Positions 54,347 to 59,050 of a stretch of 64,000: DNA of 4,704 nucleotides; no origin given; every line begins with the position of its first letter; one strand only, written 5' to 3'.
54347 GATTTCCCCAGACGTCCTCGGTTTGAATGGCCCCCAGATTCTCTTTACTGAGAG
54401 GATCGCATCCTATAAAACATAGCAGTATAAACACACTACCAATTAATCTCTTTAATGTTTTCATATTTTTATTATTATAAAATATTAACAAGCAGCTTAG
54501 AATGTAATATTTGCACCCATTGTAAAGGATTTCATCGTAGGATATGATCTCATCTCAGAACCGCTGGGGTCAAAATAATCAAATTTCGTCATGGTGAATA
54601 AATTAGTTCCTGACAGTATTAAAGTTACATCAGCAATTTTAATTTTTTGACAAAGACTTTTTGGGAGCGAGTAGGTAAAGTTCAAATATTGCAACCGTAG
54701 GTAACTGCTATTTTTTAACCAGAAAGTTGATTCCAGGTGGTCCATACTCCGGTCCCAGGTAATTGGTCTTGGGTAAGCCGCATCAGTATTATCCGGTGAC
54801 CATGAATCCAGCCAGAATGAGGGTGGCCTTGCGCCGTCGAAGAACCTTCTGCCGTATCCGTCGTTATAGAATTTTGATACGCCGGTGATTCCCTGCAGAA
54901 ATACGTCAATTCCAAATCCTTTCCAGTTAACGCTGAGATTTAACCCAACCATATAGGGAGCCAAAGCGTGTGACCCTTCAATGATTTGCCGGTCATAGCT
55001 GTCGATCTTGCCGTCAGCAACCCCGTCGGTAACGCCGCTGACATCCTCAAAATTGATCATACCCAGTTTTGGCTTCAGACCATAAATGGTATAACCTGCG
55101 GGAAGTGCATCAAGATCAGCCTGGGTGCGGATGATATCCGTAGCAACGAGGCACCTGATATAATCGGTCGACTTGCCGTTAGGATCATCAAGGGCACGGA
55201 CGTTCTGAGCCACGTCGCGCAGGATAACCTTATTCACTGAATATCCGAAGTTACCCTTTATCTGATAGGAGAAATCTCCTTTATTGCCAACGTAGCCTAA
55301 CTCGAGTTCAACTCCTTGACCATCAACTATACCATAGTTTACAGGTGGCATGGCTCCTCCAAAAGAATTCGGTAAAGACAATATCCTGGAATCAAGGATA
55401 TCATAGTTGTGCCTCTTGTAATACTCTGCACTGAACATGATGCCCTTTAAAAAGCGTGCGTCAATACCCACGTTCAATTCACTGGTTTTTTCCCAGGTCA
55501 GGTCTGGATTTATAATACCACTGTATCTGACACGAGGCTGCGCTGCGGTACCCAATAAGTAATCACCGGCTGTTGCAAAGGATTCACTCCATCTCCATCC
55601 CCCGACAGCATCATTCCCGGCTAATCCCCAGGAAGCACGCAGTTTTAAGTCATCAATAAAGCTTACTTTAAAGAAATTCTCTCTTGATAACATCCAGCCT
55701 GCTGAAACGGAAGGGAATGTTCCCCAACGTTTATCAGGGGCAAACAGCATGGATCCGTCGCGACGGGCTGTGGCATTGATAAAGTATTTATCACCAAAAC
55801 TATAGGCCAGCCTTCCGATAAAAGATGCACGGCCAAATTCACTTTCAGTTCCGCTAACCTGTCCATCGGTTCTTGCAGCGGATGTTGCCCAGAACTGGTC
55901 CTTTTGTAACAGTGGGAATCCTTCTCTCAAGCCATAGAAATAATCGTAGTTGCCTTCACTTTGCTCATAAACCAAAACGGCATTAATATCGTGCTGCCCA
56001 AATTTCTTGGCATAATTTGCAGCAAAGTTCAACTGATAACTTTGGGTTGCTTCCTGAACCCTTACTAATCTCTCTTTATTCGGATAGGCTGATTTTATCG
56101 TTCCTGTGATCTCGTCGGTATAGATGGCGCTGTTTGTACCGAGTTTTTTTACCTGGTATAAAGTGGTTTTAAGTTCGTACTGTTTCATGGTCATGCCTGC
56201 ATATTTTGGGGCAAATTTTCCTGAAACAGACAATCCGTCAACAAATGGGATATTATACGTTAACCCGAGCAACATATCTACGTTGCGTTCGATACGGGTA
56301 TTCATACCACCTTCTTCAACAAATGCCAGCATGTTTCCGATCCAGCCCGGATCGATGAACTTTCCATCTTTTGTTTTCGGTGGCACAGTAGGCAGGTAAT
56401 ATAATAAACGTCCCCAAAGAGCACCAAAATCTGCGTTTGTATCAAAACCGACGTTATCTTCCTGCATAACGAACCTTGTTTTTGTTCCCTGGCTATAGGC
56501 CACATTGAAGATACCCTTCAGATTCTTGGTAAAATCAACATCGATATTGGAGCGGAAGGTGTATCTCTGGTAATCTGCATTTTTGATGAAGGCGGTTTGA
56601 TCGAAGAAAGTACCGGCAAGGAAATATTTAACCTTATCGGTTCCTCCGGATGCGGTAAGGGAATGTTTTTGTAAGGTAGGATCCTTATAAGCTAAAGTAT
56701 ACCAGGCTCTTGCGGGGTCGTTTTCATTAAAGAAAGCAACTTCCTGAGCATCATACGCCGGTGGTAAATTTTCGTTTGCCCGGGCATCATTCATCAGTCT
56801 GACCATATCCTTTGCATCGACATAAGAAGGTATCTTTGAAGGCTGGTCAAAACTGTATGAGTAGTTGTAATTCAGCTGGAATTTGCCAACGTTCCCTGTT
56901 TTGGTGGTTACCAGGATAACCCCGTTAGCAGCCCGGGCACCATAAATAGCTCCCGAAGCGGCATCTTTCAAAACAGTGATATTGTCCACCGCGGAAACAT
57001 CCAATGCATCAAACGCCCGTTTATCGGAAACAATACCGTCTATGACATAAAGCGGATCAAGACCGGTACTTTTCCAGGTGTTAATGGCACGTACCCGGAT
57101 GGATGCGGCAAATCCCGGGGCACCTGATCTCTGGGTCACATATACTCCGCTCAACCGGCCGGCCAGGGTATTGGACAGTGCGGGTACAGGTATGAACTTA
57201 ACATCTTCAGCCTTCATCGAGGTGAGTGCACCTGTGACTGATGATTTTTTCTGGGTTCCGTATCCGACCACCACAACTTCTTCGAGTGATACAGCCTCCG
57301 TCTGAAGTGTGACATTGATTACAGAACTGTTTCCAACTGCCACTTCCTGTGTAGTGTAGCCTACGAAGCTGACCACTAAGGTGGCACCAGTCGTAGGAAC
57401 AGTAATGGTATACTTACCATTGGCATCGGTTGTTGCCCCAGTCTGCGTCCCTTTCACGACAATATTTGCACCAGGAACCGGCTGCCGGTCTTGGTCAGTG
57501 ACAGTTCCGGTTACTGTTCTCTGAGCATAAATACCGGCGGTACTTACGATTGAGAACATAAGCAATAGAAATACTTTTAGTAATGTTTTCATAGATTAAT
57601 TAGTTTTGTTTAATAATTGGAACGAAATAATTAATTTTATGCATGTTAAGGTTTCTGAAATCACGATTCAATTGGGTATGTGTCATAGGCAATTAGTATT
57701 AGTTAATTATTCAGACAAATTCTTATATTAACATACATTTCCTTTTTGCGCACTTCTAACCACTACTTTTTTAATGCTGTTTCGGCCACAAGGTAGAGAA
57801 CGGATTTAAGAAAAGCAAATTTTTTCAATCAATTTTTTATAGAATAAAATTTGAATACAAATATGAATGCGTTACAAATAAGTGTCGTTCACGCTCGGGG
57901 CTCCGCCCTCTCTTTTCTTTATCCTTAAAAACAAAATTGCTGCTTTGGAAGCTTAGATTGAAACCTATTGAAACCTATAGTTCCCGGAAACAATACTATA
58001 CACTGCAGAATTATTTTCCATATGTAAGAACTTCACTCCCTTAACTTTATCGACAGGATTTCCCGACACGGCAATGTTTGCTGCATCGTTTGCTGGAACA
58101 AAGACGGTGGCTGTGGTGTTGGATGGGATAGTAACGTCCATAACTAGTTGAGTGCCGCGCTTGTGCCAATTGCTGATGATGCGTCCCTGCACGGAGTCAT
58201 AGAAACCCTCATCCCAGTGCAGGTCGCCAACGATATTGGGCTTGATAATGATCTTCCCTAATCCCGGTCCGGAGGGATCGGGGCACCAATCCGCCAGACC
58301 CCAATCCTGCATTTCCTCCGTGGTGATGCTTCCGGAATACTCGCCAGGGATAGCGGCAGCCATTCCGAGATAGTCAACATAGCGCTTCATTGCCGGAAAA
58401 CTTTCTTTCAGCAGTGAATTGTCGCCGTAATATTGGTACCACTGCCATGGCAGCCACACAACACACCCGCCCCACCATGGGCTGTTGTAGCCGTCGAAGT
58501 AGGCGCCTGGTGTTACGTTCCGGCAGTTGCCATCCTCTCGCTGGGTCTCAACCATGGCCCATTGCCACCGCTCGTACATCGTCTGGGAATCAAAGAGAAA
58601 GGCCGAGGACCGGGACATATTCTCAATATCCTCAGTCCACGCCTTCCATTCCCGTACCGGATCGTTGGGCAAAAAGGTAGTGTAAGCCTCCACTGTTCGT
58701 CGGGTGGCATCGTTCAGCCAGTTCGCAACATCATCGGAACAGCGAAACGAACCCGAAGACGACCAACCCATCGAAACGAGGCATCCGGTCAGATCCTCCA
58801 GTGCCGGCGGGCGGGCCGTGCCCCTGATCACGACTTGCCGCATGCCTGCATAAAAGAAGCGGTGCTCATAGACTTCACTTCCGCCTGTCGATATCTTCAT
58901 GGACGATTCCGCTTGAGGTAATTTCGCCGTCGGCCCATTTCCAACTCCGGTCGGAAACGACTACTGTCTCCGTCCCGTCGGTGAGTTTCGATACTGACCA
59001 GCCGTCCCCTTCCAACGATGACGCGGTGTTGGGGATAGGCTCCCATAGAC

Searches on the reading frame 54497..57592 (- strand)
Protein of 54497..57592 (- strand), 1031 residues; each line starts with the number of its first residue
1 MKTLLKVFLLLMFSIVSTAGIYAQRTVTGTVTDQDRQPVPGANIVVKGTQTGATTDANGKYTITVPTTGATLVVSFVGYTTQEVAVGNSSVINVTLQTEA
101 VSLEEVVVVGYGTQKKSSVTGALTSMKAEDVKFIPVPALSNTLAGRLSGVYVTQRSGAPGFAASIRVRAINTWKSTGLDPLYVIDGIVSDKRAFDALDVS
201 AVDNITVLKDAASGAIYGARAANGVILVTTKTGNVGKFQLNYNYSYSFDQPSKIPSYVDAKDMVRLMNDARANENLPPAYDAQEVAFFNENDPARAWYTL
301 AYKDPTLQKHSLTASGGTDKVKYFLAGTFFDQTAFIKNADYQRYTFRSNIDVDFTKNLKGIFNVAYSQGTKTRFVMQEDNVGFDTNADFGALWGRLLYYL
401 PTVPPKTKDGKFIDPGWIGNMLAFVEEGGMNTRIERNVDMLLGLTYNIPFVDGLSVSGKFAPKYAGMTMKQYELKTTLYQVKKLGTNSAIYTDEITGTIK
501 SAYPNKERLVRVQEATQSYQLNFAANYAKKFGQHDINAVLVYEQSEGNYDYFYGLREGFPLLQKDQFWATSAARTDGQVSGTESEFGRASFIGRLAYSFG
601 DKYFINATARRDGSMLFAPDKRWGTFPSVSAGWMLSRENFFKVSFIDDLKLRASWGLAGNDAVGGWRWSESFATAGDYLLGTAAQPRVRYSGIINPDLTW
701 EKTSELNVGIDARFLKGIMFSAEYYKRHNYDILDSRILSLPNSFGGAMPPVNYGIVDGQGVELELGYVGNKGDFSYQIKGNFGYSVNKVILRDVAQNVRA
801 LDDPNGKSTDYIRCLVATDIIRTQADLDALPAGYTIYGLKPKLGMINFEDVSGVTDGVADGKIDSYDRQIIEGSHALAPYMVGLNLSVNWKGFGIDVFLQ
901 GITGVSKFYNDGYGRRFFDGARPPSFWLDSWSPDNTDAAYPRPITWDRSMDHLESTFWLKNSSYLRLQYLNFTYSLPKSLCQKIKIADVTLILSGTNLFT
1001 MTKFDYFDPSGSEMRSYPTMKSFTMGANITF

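Call 12: search_protein_families(library=pfam, proteins=[window:54497-57592:-], max_evalue=0.01)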
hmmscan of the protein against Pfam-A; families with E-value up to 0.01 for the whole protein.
window:54497-57592:- (1031 aa): 4 families
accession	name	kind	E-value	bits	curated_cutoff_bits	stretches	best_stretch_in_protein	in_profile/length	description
PF13715.12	CarbopepD_reg_2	-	7.7e-22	77.6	32.2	1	27-108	1-88/88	CarboxypepD_reg-like domain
PF13620.12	CarboxypepD_reg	-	3.1e-14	53.5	32.3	1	26-97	1-82/82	Carboxypeptidase regulatory-like domain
PF07715.20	Plug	-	1.9e-12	48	23.9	1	116-225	2-107/107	TonB-dependent Receptor Plug Domain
PF23591.1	CILP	-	0.0096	16.4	27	0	25-82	5-62/90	Cartilage intermediate layer protein 1-like domain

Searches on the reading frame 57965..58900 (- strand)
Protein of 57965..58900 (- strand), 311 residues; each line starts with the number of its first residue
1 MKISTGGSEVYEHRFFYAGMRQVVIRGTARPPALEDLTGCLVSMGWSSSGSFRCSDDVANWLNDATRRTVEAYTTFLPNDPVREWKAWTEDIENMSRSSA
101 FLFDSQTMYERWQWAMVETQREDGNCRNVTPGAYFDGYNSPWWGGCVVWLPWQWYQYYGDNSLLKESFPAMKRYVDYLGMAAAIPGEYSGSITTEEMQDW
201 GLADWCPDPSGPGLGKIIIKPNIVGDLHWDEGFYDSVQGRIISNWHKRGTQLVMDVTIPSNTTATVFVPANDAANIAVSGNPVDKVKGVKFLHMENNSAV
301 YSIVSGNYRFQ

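Call 12: search_protein_families(library=pfam, proteins=[window:57965-58900:-], max_evalue=0.01)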
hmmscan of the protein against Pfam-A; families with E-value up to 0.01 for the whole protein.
window:57965-58900:- (311 aa): 2 families
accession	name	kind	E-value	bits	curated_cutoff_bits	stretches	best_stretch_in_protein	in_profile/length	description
PF17389.8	Bac_rhamnosid6H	-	1.4e-26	94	24.5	1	49-208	3-157/339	Bacterial alpha-L-rhamnosidase 6 hairpin glycosidase domain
PF17390.7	Bac_rhamnosid_C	-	1.4e-16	60.5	22.1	1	209-278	4-73/78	Bacterial alpha-L-rhamnosidase C-terminal domain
